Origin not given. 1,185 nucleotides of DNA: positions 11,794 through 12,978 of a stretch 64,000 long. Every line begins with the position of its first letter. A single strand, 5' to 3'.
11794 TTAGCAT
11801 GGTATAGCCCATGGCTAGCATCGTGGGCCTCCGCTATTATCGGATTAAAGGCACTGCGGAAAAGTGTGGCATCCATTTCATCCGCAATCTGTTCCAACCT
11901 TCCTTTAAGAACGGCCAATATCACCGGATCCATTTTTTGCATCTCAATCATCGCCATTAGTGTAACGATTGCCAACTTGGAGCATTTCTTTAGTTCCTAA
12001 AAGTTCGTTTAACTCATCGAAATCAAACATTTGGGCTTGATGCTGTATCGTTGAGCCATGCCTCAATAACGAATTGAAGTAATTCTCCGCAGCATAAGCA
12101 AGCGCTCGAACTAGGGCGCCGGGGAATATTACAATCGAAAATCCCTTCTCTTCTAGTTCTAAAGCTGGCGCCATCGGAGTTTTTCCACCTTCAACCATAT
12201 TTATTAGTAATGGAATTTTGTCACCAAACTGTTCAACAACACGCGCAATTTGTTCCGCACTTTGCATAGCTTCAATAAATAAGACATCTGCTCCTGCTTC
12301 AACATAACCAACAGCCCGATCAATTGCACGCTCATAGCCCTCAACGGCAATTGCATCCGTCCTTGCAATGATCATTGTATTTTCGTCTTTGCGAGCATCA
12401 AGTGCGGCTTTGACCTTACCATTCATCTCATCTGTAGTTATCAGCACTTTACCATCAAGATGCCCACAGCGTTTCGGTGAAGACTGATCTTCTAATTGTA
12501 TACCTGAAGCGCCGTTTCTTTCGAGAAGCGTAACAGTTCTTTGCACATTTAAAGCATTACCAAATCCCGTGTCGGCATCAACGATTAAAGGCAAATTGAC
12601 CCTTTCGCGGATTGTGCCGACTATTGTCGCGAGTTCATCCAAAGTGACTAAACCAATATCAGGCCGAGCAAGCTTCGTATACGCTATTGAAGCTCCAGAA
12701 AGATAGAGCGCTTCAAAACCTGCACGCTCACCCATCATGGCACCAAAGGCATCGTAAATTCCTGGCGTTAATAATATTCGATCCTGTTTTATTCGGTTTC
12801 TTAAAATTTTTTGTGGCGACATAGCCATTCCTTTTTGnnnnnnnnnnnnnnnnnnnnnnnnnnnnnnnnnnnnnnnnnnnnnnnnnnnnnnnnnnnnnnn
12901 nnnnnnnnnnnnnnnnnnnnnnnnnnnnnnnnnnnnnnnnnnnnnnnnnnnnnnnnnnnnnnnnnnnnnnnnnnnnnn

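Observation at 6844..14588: Seven coupled genes join a LeuCD-type hydratase, an ICL/PEP-mutase-family lyase, ATP-dependent HyuAB and two isochorismatase-family hydrolases: candidate undescribed cyclic amide/imide catabolic pathway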

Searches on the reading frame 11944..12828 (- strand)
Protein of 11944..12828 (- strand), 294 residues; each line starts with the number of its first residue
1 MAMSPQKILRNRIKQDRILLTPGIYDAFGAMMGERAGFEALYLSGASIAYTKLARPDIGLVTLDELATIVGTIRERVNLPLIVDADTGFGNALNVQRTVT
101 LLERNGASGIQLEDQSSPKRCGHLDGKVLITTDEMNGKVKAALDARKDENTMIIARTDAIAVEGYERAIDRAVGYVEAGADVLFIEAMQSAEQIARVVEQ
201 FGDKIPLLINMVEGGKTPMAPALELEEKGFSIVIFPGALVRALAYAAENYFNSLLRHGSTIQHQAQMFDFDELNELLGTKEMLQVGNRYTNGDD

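Call 4: search_protein_families(library=pfam, proteins=[window:11944-12828:-])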
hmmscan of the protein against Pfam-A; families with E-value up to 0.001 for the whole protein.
window:11944-12828:- (294 aa): 2 families
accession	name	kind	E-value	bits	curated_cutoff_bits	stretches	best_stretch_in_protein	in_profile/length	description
PF13714.12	PEP_mutase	-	9.5e-46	156.7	31.5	1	13-253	4-238/240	Phosphoenolpyruvate phosphomutase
PF00463.27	ICL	-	1.6e-14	53.8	26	1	80-180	151-254/526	Isocitrate lyase family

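Call 5: search_protein_families(library=ncbifam, proteins=[window:11944-12828:-])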
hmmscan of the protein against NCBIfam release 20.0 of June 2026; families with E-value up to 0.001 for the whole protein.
window:11944-12828:- (294 aa): 8 families
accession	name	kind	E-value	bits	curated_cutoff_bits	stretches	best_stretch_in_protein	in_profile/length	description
TIGR02317.1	prpB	equivalog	1.3e-89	300.2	354.4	1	6-281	2-274/285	methylisocitrate lyase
NF008455.0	PRK11320.1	equivalog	1.3e-77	261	353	1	2-280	4-280/295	methylisocitrate lyase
TIGR02319.1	CPEP_Pphonmut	equivalog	7.8e-64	215.7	420.05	1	7-277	6-277/294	carboxyvinyl-carboxyphosphonate phosphorylmutase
TIGR02320.1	PEP_mutase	equivalog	1.2e-39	136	319.55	1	32-278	32-281/284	phosphoenolpyruvate mutase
TIGR02321.1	Pphn_pyruv_hyd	equivalog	1.2e-34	119.7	374.4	1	6-289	4-288/290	phosphonopyruvate hydrolase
NF011645.0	PRK15063.1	equivalog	1.4e-20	73.6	562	1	64-163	132-235/430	isocitrate lyase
TIGR01346.1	isocit_lyase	equivalog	4.3e-18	65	275.9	1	79-181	151-256/527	isocitrate lyase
NF005074.0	PRK06498.1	equivalog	1.4e-13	50.3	446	1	79-160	179-264/531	isocitrate lyase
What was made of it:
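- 11944..12828 (-): ICL/PEP-mutase superfamily C-C lyase, paralogue of 2-methylisocitrate lyase (294 aa). PF13714 and PF00463 (call 4). prpB TIGR02317 scores 300 bits, below the 354 cut-off (call 5).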

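Call 9: find_encoding_contigs(protein=window:11944-12828:-, flank=10000, max_places=6)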
Protein window:11944-12828:- (294 aa): 5 contigs read that carry it; 5 places shown.
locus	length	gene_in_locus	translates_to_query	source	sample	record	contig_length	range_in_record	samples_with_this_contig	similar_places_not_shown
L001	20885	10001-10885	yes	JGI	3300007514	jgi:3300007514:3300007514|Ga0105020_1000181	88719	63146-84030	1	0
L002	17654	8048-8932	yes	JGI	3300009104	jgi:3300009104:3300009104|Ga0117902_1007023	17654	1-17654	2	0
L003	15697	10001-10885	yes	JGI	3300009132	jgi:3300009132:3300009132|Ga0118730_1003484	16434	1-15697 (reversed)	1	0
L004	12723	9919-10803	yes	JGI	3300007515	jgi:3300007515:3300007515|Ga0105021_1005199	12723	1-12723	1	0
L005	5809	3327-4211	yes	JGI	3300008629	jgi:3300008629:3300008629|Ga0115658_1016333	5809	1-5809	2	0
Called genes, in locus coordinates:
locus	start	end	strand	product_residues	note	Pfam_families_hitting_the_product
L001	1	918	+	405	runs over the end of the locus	PF01266:DAO (faint), PF01494:FAD_binding_3, PF03486:HI0933_like (faint)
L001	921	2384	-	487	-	PF00501:AMP-binding, PF13193:AMP-binding_C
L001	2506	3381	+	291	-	PF04909:Amidohydro_2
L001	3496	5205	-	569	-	PF02776:TPP_enzyme_N, PF00205:TPP_enzyme_M, PF02775:TPP_enzyme_C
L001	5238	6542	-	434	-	PF06808:DctM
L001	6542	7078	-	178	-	PF04290:DctQ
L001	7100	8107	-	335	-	PF03480:DctP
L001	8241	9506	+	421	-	PF00330:Aconitase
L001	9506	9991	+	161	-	PF00694:Aconitase_C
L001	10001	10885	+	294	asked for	PF13714:PEP_mutase, PF00463:ICL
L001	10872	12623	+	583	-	PF02538:Hydantoinase_B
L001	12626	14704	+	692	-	PF05378:Hydant_A_N, PF01968:Hydantoinase_A, PF19278:Hydant_A_C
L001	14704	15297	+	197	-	PF00857:Isochorismatase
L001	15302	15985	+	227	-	PF00857:Isochorismatase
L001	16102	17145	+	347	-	PF03480:DctP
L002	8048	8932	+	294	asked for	PF13714:PEP_mutase, PF00463:ICL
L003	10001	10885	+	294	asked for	PF13714:PEP_mutase, PF00463:ICL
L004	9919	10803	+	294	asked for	PF13714:PEP_mutase, PF00463:ICL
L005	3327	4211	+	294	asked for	PF13714:PEP_mutase, PF00463:ICL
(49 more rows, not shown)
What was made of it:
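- Checked: The public gene calls on the source metagenome contigs give the same seven genes, with HyuB 583 aa and iso2 227 aa (call 9).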

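Call 13: search_solved_structures(query=window:11944-12828:-, max_evalue=1e-10)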
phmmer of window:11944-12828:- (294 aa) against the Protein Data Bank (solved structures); distinct sequences matched with E-value up to 1e-10: 35.
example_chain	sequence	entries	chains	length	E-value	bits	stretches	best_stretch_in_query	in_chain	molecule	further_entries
6t4v_C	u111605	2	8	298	2.3e-57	197.7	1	3-259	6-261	2-methylisocitrate lyase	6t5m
3eoo_A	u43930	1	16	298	2.3e-57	197.7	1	12-270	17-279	Methylisocitrate lyase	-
1mum_A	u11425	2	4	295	3.2e-57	197.2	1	4-260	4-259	2-methylisocitrate lyase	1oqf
4iqd_A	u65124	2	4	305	6e-57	196.3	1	10-277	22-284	Carboxyvinyl-carboxyphosphonate phosphorylmutase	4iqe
9hra_A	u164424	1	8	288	8.4e-57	195.8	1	2-261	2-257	2-methylisocitrate lyase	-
9hgk_A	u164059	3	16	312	1.1e-56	195.5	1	2-261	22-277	2-methylisocitrate lyase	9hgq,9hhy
1o5q_A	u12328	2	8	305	1.4e-56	195.1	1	4-259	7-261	Probable methylisocitrate lyase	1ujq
9hgo_A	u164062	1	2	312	2.8e-56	194.1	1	2-261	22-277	2-methylisocitrate lyase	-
9hhs_A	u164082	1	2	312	3.8e-56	193.7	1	2-261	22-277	2-methylisocitrate lyase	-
1xg3_A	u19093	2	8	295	8.9e-56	192.5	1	4-260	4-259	Probable methylisocitrate lyase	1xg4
1zlp_A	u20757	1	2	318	5.6e-51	176.7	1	11-291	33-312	petal death protein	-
3fa3_A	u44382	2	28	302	1.3e-49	172.2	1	13-258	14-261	2,3-dimethylmalate lyase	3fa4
3lye_A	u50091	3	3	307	4.8e-43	150.7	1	7-251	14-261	Oxaloacetate acetyl hydrolase | Oxaloacetate acetylhydrolase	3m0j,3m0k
2dua_A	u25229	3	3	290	1.7e-33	119.4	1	6-289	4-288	Phosphonopyruvate hydrolase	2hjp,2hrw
5unc_A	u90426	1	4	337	5.9e-31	111.1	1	22-292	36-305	PHOSPHOENOLPYRUVATE PHOSPHOMUTASE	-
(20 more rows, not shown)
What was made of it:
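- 11944..12828 (-): Best solved relatives are 2-methylisocitrate lyases at E about 1e-57, then petal death protein and 2,3-dimethylmalate lyase (call 13).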

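Call 41: search_solved_structures(query=window:11944-12828:-, max_evalue=1e-45, show_alignments=5)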
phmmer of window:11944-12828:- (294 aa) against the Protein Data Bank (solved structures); distinct sequences matched with E-value up to 1e-45: 12.
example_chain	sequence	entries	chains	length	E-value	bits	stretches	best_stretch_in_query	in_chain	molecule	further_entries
6t4v_C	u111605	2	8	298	2.3e-57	197.7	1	3-259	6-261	2-methylisocitrate lyase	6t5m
3eoo_A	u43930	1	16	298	2.3e-57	197.7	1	12-270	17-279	Methylisocitrate lyase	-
1mum_A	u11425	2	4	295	3.2e-57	197.2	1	4-260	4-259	2-methylisocitrate lyase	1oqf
4iqd_A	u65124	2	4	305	6e-57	196.3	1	10-277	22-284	Carboxyvinyl-carboxyphosphonate phosphorylmutase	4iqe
9hra_A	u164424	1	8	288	8.4e-57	195.8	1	2-261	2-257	2-methylisocitrate lyase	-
9hgk_A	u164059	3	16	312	1.1e-56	195.5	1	2-261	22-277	2-methylisocitrate lyase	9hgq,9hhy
1o5q_A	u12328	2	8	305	1.4e-56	195.1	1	4-259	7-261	Probable methylisocitrate lyase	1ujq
9hgo_A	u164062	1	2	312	2.8e-56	194.1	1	2-261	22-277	2-methylisocitrate lyase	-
9hhs_A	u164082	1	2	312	3.8e-56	193.7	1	2-261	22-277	2-methylisocitrate lyase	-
1xg3_A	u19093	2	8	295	8.9e-56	192.5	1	4-260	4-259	Probable methylisocitrate lyase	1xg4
1zlp_A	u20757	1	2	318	5.6e-51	176.7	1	11-291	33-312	petal death protein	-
3fa3_A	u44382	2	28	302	1.3e-49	172.2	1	13-258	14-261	2,3-dimethylmalate lyase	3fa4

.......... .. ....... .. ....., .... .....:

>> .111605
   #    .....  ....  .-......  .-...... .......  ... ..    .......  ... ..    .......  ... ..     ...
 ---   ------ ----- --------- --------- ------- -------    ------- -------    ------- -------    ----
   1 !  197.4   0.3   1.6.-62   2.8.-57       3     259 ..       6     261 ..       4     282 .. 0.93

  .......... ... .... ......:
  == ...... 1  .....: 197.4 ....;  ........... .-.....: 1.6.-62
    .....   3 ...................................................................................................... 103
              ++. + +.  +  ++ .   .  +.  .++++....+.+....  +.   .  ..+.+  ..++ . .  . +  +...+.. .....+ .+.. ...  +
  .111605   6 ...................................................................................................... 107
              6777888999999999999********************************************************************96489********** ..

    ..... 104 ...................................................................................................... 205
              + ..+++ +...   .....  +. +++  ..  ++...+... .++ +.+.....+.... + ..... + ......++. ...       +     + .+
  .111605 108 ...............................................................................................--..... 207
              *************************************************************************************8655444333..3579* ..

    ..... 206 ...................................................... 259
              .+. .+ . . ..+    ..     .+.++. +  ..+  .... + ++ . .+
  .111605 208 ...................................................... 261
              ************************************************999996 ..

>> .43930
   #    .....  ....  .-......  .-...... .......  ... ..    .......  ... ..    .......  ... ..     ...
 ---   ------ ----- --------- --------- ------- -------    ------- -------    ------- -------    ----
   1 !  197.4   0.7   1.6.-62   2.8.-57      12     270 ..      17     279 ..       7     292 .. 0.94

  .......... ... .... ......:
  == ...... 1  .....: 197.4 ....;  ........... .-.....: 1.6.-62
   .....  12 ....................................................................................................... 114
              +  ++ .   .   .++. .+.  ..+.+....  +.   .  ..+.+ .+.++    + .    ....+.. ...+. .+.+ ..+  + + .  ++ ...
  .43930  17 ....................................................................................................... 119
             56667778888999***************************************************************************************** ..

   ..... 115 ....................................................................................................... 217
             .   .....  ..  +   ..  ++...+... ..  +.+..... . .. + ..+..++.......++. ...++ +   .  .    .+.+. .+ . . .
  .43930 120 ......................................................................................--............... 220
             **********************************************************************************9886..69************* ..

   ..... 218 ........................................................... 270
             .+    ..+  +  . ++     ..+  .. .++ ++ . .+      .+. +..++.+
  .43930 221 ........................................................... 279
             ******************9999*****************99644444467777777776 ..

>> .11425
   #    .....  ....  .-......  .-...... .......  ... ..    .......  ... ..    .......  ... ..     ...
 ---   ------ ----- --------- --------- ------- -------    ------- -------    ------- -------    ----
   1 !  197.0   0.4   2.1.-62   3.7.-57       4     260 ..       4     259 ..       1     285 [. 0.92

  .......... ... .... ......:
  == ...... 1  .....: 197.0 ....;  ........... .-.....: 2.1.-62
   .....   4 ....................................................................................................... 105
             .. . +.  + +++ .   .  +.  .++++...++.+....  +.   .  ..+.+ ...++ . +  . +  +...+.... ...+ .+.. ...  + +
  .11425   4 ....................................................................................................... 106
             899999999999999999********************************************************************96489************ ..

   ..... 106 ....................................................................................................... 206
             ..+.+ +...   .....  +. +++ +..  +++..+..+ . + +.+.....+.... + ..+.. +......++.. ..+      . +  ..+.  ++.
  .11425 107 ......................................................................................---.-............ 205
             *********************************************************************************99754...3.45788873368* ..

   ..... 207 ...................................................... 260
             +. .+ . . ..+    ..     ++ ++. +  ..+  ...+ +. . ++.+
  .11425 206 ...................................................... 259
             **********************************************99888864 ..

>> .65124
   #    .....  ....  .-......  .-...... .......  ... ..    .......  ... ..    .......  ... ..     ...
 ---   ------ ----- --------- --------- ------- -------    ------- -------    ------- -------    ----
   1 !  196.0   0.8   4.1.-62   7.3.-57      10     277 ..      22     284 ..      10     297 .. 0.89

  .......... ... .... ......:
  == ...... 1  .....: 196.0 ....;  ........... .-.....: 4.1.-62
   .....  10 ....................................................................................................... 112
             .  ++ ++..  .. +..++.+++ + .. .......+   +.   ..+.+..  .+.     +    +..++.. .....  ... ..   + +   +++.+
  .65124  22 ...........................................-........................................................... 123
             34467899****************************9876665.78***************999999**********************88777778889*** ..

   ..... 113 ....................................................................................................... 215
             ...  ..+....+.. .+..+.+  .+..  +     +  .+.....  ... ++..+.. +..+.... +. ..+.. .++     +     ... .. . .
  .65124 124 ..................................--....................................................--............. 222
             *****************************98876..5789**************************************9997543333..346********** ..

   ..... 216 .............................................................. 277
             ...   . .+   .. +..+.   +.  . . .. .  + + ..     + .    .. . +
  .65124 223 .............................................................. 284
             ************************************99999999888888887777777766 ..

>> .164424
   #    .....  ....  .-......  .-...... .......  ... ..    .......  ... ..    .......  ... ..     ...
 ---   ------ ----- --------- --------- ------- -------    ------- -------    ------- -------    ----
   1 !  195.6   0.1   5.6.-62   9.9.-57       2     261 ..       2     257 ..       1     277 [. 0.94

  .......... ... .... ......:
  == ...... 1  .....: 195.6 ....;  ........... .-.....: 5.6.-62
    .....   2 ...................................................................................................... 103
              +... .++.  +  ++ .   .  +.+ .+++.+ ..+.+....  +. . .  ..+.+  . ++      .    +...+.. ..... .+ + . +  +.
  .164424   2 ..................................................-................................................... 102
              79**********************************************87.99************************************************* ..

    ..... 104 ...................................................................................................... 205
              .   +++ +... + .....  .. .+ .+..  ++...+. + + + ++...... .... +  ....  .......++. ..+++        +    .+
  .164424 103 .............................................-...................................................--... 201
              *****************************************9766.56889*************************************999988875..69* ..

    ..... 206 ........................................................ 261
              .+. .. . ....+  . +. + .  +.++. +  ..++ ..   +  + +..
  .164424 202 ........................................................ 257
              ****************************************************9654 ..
